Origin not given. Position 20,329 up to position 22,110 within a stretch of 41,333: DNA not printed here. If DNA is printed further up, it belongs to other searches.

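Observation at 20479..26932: Fully exported, translationally coupled operon (DJ-1/PfpI, TAT TIM-barrel, pentahaem cytochrome c, beta-propeller) under a divergent XylR-like regulator: candidate uncharacterised periplasmic carbohydrate-oxidation module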

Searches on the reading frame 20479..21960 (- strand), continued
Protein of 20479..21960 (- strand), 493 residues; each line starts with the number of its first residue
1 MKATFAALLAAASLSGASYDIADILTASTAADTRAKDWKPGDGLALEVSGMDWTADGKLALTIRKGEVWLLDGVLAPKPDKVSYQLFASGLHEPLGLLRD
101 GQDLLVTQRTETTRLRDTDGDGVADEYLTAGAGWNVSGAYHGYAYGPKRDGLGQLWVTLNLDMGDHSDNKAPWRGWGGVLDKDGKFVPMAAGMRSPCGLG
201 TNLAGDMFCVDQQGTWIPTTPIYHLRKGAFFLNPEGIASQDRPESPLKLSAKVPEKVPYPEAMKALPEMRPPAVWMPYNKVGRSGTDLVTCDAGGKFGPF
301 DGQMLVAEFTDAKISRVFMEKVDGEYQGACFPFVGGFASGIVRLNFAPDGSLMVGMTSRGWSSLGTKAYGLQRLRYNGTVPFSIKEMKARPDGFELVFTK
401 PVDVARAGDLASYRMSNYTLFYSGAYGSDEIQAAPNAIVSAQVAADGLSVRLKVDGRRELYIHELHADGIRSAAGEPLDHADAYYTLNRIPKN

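Call 60: search_protein_representatives(protein=window:20479-21960:-)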
Query: 493 residues. Proteins with E-value up to 0.001 (for the whole library): 3502; up to 1e-10: 2326; up to 1e-30: 839. The best 150 are listed.
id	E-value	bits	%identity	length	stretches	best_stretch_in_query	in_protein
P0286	3.7e-159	547.1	52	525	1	18-492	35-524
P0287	2.1e-153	528.2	54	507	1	41-492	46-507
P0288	4.6e-127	441.2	47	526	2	82-492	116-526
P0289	1.1e-120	420.2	46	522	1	43-491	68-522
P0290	5.3e-117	408.1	44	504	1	42-492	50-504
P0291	1.1e-114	400.4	44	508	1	40-492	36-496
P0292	2.5e-114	399.3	43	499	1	37-491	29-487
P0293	1.6e-113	396.6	46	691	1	45-492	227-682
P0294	1.5e-112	393.3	44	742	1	30-491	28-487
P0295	8.7e-112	390.8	43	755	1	43-491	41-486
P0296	6.4e-111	388.0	44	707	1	43-490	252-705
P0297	6.2e-108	378.1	53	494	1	55-392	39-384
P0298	6.3e-107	374.8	44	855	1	41-490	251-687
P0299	8.0e-107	374.5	43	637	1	44-492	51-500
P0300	1.4e-106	373.6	45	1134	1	27-491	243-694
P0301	2.0e-105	369.8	41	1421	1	42-492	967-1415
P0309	2.4e-100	353.1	38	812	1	3-491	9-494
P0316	2.7e-96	339.8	40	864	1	43-493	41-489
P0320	6.9e-95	335.1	42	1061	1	44-491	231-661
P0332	3.0e-88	313.2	40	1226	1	7-492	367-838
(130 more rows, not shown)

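Call 61: search_protein_families(library=pfam, proteins=[P0293, P0294, P0295, P0298, P0300, P0301, P0309, P0316, P0320, P0332], max_evalue=0.001)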
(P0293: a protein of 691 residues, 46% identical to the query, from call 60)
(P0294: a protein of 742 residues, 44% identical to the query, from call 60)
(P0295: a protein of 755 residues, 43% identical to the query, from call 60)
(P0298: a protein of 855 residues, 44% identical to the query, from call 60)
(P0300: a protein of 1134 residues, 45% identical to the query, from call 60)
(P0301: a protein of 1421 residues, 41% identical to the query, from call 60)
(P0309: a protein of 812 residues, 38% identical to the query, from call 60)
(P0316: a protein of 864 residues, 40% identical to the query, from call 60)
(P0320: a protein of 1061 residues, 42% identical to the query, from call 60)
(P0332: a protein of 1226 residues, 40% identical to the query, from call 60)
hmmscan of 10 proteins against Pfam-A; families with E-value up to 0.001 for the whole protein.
P0293 (691 aa): 2 families
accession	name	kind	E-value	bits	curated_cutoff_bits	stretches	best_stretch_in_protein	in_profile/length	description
PF13442.11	Cytochrome_CBB3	-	9e-14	52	27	1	55-139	3-68/68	Cytochrome C oxidase, cbb3-type, subunit III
PF00034.26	Cytochrom_C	-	2e-13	51.9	21.3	1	57-143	3-90/90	Cytochrome c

P0294 (742 aa): 1 family
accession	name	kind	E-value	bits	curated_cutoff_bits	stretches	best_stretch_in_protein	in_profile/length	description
PF23500.1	DUF7133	-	1.3e-07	31.7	27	1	78-212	75-210/385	Domain of unknown function (DUF7133)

P0295 (755 aa): 2 families
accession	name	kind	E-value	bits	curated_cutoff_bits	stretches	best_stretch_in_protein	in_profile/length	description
PF06283.17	ThuA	-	1.6e-05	25.7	33.4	1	543-729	39-209/209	Trehalose utilisation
PF23500.1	DUF7133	-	2e-05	24.6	27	1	78-209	75-208/385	Domain of unknown function (DUF7133)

P0298 (855 aa): 4 families
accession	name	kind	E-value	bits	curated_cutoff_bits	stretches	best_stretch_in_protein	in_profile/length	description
PF13442.11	Cytochrome_CBB3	-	3.6e-11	43.6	27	1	741-813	6-68/68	Cytochrome C oxidase, cbb3-type, subunit III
PF00034.26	Cytochrom_C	-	9.8e-09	36.9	21.3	1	739-814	2-87/90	Cytochrome c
PF23500.1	DUF7133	-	9.5e-08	32.2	27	1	287-421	75-210/385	Domain of unknown function (DUF7133)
PF07995.17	GSDH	-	3.2e-05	23.8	25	0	394-554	176-324/332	Glucose / Sorbosone dehydrogenase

P0300 (1134 aa): 2 families
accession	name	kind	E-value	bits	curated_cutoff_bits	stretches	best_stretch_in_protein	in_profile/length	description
PF06283.17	ThuA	-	1.8e-39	136.6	33.4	1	705-922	1-206/209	Trehalose utilisation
PF06439.18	3keto-disac_hyd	-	2.8e-38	132.3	26.8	1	954-1134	11-187/187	3-keto-disaccharide hydrolase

P0301 (1421 aa): 4 families
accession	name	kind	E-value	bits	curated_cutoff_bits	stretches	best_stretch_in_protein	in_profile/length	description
PF07691.17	PA14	-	4.2e-16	59.5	24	1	256-386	2-142/147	PA14 domain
PF00034.26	Cytochrom_C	-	7e-12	46.9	21.3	0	413-455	2-39/90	Cytochrome c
PF13442.11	Cytochrome_CBB3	-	2e-11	44.4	27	0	411-446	2-27/68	Cytochrome C oxidase, cbb3-type, subunit III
PF23500.1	DUF7133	-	1.5e-08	34.9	27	1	1007-1139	75-209/385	Domain of unknown function (DUF7133)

P0309 (812 aa): 3 families
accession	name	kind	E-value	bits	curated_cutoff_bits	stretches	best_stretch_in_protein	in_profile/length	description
PF23500.1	DUF7133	-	4.9e-11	43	27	1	90-245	78-231/385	Domain of unknown function (DUF7133)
PF07995.17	GSDH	-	5.9e-05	22.9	25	0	194-358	177-321/332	Glucose / Sorbosone dehydrogenase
PF08450.18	SGL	-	0.00058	20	26.3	0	98-214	42-150/246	SMP-30/Gluconolactonase/LRE-like region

P0316 (864 aa): 3 families
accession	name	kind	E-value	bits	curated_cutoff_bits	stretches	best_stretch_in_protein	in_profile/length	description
PF06439.18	3keto-disac_hyd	-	6.3e-42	144.2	26.8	1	510-683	2-186/187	3-keto-disaccharide hydrolase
PF23500.1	DUF7133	-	4.5e-05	23.4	27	1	87-213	82-209/385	Domain of unknown function (DUF7133)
PF20407.5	DUF1583_N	-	0.00086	19.5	22.9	0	617-682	78-142/150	Domain of unknown function (DUF1583_N)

P0320 (1061 aa): 3 families
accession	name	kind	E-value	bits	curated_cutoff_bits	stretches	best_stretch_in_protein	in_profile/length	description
PF06283.17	ThuA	-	1.9e-22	81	33.4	1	698-891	27-209/209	Trehalose utilisation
PF06439.18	3keto-disac_hyd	-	2.5e-06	28.1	26.8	0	991-1058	123-186/187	3-keto-disaccharide hydrolase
PF23500.1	DUF7133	-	3.3e-06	27.1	27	1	254-405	60-211/385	Domain of unknown function (DUF7133)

P0332 (1226 aa): 5 families
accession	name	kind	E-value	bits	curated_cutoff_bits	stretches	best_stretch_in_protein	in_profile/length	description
PF06439.18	3keto-disac_hyd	-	6.8e-37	127.8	26.8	2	1053-1223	1-187/187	3-keto-disaccharide hydrolase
PF13442.11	Cytochrome_CBB3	-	3.9e-09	37.1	27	1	36-112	7-68/68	Cytochrome C oxidase, cbb3-type, subunit III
PF00034.26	Cytochrom_C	-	1.2e-06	30.2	21.3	1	39-115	8-89/90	Cytochrome c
PF23500.1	DUF7133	-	6.9e-05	22.7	27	1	418-593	59-227/385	Domain of unknown function (DUF7133)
PF07995.17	GSDH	-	0.00047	20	25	0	546-669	177-290/332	Glucose / Sorbosone dehydrogenase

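Call 80: search_protein_families(library=pfam, alignment_id=A6, max_evalue=0.001)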
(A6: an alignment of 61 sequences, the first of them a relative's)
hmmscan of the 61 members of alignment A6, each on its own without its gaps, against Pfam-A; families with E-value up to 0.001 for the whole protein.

A. member 1, P0293 (691 aa): 2 families
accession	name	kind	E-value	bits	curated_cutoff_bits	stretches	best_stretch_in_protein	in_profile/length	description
PF13442.11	Cytochrome_CBB3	-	9e-14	52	27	1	55-139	3-68/68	Cytochrome C oxidase, cbb3-type, subunit III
PF00034.26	Cytochrom_C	-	2e-13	51.9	21.3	1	57-143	3-90/90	Cytochrome c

B. families by the number of members that match (of 61 scanned): 22 families
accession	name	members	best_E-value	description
PF23500.1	DUF7133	53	1.3e-11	Domain of unknown function (DUF7133)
PF07995.17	GSDH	24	3.8e-09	Glucose / Sorbosone dehydrogenase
PF06439.18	3keto-disac_hyd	17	2.2e-63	3-keto-disaccharide hydrolase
PF13442.11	Cytochrome_CBB3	8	8e-15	Cytochrome C oxidase, cbb3-type, subunit III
PF00034.26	Cytochrom_C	8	2e-13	Cytochrome c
PF08450.18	SGL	7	7.8e-07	SMP-30/Gluconolactonase/LRE-like region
PF06283.17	ThuA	6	1.8e-39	Trehalose utilisation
PF00127.26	Copper-bind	3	4.4e-10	Copper binding proteins, plastocyanin/azurin family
PF01436.27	NHL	3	2.2e-05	NHL repeat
PF14100.11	DUF6807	2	2.5e-36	Family of unknown function (DUF6807)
PF01261.30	AP_endonuc_2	2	5.2e-23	Xylose isomerase-like TIM barrel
PF13385.13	Laminin_G_3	2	1.2e-19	Concanavalin A-like lectin/glucanases superfamily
PF20601.3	DUF6797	2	6.4e-05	Domain of unknown function (DUF6797)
PF07679.22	I-set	1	1.9e-07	Immunoglobulin I-set domain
PF13473.12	Cupredoxin_1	1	8.4e-06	Cupredoxin-like domain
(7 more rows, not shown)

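Call 96: search_protein_families(library=pfam, proteins=[L063:5002-6555:+, L063:3297-4598:+, L063:3276-4640:-, L063:4987-6324:-, L077:5678-6688:-, L077:5993-6748:+, L077:4118-5239:+, L077:3884-5227:-, L052:6288-7559:+, L064:6258-7889:+], max_evalue=0.01)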
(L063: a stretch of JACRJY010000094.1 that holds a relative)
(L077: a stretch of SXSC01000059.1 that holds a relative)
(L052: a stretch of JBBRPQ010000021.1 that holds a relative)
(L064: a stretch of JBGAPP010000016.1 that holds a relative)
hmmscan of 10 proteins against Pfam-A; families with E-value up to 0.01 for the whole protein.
L063:5002-6555:+ (517 aa): 4 families
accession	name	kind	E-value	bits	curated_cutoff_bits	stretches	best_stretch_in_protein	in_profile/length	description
PF00884.28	Sulfatase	-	3e-53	181.5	25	1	25-355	1-300/301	Sulfatase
PF14707.11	Sulfatase_C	-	1e-10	42.7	30.9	1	381-477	2-96/127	C-terminal region of aryl-sulfatase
PF01663.27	Phosphodiest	-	8e-06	26.1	23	0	28-86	2-58/342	Type I phosphodiesterase / nucleotide pyrophosphatase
PF16347.10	SGSH_C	-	1.5e-05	25.6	29.3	1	314-389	11-86/154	N-sulphoglucosamine sulphohydrolase, C-terminal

L063:3297-4598:+ (433 aa): 0 families

L063:3276-4640:- (454 aa): 2 families
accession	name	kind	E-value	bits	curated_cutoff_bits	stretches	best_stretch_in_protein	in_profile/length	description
PF05448.18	AXE1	-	1e-38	133.3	21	1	155-424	19-296/321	Acetyl xylan esterase (AXE1)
PF00326.27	Peptidase_S9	-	0.00019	21.5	22.6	1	297-419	49-172/213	Prolyl oligopeptidase family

L063:4987-6324:- (445 aa): 0 families

L077:5678-6688:- (336 aa): 1 family
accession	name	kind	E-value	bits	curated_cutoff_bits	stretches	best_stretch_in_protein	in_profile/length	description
PF01797.21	Y1_Tnp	-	1e-10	42.2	23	1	19-127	6-119/121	Transposase IS200 like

L077:5993-6748:+ (251 aa): 0 families

L077:4118-5239:+ (373 aa): 0 families

L077:3884-5227:- (447 aa): 2 families
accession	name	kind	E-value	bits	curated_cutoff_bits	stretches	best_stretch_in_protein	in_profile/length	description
PF22580.2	KYNU_C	-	8.7e-30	103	27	1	338-427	1-90/90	Kynureninase C-terminal domain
PF00266.25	Aminotran_5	-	3.8e-10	39.7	21.5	1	96-355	45-293/371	Aminotransferase class-V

L052:6288-7559:+ (423 aa): 0 families

L064:6258-7889:+ (543 aa): 0 families

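Call 99: search_dna_similar(query=window:20479-21960:-, collection=plasmids, mode=protein, max_evalue=1e-10, max_rows=15)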
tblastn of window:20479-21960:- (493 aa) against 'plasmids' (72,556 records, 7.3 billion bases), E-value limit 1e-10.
Records with a match: 7; places in all: 11; records where one place covers at least 80% of the query: 7.
Best place of each record, by identity: <60% 7.
By first word of the organism name: Chondrinema 2; Catenovulum 2; Rufibacter 1; Runella 1; Gemmatirosa 1.
By predicted mobility (MOB-suite, as given by PLSDB): non-mobilizable 6; mobilizable 1.
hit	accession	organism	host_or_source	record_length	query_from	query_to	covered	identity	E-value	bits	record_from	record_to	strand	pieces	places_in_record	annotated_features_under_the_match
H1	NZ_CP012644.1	Rufibacter tibetensis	soil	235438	40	491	92%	45.9%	4e-114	377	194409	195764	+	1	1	plastocyanin/azurin family copper-binding protein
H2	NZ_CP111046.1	Chondrinema litorale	Seaweed,red alga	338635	44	491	91%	44.9%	1e-119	393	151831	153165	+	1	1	plastocyanin/azurin family copper-binding protein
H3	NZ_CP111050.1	Chondrinema litorale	Seaweed,red alga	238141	42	491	91%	40.0%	1e-104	350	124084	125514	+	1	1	c-type cytochrome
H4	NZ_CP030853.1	Runella rosea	Whole organism,fresh water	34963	42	491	91%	40.0%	1e-99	335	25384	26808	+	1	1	c-type cytochrome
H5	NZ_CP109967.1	Catenovulum adriaticum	algae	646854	44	488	90%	34.1%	2e-70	251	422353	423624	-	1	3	hypothetical protein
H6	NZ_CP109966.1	Catenovulum adriaticum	algae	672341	34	490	93%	32.2%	8e-68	243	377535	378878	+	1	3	hypothetical protein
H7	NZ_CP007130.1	Gemmatirosa kalamazoonensis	-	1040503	46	468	86%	28.3%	8e-25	116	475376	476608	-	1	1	record has no annotation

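Call 100: get_annotated_region(hit=H4, flank=9000)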
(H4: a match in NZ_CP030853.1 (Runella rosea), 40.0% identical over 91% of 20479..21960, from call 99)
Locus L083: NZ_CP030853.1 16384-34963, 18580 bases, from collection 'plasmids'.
description: Runella rosea strain HYN0085 plasmid unnamed3, complete sequence
organism: Runella rosea (NCBI taxid 2259595)
taxonomy: Bacteria; Bacteroidota; Cytophagia; Cytophagales; Spirosomataceae; Runella; Runella rosea
host: -; source: Whole organism,fresh water; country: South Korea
typing (MOB-suite, as given by PLSDB): non-mobilizable
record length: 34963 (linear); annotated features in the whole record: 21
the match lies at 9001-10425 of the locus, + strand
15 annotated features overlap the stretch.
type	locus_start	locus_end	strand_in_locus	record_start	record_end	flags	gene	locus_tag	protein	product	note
CDS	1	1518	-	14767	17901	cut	-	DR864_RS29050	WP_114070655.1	SusC/RagA family TonB-linked outer membrane protein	GO:0071702 - organic substance transport [Evidence IEA]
CDS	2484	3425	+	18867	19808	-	-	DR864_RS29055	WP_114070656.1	ParA family protein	-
CDS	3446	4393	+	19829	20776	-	-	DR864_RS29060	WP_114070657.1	hypothetical protein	-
CDS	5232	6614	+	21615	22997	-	-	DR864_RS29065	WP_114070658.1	replication initiation protein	GO:0006270 - DNA replication initiation [Evidence IEA]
CDS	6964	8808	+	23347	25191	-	-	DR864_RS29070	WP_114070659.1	family 16 glycoside hydrolase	-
CDS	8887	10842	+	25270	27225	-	-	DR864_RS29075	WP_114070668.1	c-type cytochrome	-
CDS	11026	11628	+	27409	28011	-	-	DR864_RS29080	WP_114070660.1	Crp/Fnr family transcriptional regulator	GO:0006355 - regulation of DNA-templated transcription [Evidence IEA]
CDS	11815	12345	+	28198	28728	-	-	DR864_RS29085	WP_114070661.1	DinB family protein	-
CDS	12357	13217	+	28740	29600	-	-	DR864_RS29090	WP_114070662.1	alpha/beta hydrolase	-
CDS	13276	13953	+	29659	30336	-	-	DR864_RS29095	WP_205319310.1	hypothetical protein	-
CDS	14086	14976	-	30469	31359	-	-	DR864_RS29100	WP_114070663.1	helix-turn-helix transcriptional regulator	GO:0006355 - regulation of DNA-templated transcription [Evidence IEA]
CDS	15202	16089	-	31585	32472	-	-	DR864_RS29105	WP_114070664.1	helix-turn-helix transcriptional regulator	GO:0006355 - regulation of DNA-templated transcription [Evidence IEA]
CDS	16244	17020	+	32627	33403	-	-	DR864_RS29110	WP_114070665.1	hypothetical protein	-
CDS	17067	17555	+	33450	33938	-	-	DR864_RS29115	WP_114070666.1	cyclophilin-like fold protein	-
CDS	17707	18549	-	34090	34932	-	-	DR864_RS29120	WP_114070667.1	SDR family NAD(P)-dependent oxidoreductase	-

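Call 101: get_annotated_region(hit=H2, flank=9000)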
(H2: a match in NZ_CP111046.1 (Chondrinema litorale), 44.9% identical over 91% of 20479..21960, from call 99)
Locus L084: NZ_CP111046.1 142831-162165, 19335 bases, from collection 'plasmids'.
description: Chondrinema litorale strain WSW3-B12 plasmid unnamed4
organism: Chondrinema litorale (NCBI taxid 2994555)
taxonomy: Bacteria; Bacteroidota; Cytophagia; Cytophagales; Flammeovirgaceae; Chondrinema; Chondrinema litorale
host: -; source: Seaweed,red alga; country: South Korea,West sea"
typing (MOB-suite, as given by PLSDB): non-mobilizable
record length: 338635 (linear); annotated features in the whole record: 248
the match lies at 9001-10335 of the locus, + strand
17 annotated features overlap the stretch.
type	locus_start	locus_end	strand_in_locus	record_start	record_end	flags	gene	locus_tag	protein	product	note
CDS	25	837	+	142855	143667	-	-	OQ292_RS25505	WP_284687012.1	DUF4198 domain-containing protein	-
CDS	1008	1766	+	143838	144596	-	map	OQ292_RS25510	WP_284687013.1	type I methionyl aminopeptidase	GO:0036211 - protein modification process [Evidence IEA]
CDS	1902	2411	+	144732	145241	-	-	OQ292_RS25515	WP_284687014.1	hypothetical protein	-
CDS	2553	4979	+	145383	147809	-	-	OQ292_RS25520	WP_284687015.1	ABC transporter permease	-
CDS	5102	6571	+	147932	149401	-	-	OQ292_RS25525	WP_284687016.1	alpha-L-fucosidase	GO:0005975 - carbohydrate metabolic process [Evidence IEA]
CDS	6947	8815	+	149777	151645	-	-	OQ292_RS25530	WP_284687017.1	DUF1080 domain-containing protein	-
CDS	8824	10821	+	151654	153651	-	-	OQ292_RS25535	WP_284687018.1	plastocyanin/azurin family copper-binding protein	-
CDS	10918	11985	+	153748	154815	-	-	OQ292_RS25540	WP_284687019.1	SMP-30/gluconolactonase/LRE family protein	-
CDS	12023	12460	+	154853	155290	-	-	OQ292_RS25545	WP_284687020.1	hypothetical protein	-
CDS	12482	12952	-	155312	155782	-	-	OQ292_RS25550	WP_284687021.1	YHS domain-containing (seleno)protein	-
CDS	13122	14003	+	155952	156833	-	-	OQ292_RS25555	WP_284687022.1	restriction endonuclease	GO:0009307 - DNA restriction-modification system [Evidence IEA]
CDS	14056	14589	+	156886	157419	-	-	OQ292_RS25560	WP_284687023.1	hypothetical protein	-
CDS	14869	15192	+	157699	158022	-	-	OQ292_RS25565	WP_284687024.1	hypothetical protein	-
CDS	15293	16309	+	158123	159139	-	-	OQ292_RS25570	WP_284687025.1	SDR family oxidoreductase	-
CDS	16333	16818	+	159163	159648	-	-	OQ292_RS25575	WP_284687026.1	GNAT family protein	-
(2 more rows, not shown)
